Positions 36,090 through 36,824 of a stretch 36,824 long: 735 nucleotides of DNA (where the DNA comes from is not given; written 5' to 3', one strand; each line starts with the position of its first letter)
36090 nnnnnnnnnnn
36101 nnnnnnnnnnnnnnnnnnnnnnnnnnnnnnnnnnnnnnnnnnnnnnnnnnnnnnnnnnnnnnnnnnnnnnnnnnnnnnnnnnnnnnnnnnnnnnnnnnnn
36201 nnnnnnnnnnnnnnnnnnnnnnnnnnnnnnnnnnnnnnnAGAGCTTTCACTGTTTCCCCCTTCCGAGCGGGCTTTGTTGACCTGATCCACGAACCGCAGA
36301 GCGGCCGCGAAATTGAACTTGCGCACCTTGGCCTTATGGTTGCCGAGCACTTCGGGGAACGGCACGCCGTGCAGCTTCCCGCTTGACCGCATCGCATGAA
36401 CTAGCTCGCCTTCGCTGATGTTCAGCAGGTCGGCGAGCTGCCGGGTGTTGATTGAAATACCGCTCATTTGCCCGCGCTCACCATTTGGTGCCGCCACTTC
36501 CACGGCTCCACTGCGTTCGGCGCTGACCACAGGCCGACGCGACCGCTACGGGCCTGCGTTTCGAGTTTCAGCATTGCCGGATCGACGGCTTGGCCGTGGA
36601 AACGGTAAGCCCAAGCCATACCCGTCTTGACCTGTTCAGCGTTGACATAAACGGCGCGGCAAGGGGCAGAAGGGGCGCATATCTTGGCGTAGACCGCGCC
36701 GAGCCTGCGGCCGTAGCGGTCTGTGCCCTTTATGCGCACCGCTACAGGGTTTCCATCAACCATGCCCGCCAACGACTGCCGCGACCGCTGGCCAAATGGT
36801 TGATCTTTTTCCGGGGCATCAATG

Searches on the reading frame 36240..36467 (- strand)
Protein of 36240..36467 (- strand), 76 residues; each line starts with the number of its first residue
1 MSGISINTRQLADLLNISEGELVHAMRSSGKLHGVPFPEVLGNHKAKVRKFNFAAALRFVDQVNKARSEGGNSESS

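Call 66: search_protein_families(library=phrogs, proteins=[window:36240-36467:-], max_evalue=0.01)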
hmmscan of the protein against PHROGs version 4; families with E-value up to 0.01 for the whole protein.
seq(76 aa): 0 families

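Call 67: search_solved_structures(query=window:36240-36467:-, max_evalue=1)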
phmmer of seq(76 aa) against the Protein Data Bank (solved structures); distinct sequences matched with E-value up to 1: 0.

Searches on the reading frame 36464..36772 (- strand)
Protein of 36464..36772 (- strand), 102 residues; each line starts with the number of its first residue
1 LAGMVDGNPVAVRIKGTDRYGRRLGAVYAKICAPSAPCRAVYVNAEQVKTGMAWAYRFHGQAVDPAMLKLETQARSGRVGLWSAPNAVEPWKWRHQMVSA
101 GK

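Call 21: search_protein_families(library=pfam, proteins=[window:36464-36772:-], max_evalue=0.01)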
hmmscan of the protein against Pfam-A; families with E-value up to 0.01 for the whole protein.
window:36464-36772:- (102 aa): 1 family
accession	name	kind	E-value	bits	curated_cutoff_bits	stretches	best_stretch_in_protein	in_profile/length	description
PF00565.23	SNase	-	3.7e-14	53.5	21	1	3-83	32-106/107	Staphylococcal nuclease homologue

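Call 22: search_protein_families(library=ncbifam, proteins=[window:36464-36772:-], max_evalue=0.01)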
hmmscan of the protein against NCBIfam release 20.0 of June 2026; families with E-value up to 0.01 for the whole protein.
window:36464-36772:- (102 aa): 2 families
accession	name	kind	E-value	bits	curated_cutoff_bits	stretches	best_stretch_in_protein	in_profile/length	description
NF047969.1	CaNuclEcnA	equivalog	0.0004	20.4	180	1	17-83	93-149/151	calcium-activated nuclease EcnA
NF005081.0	PRK06518.1-1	equivalog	0.0071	15.7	424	1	65-97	207-238/247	hypothetical protein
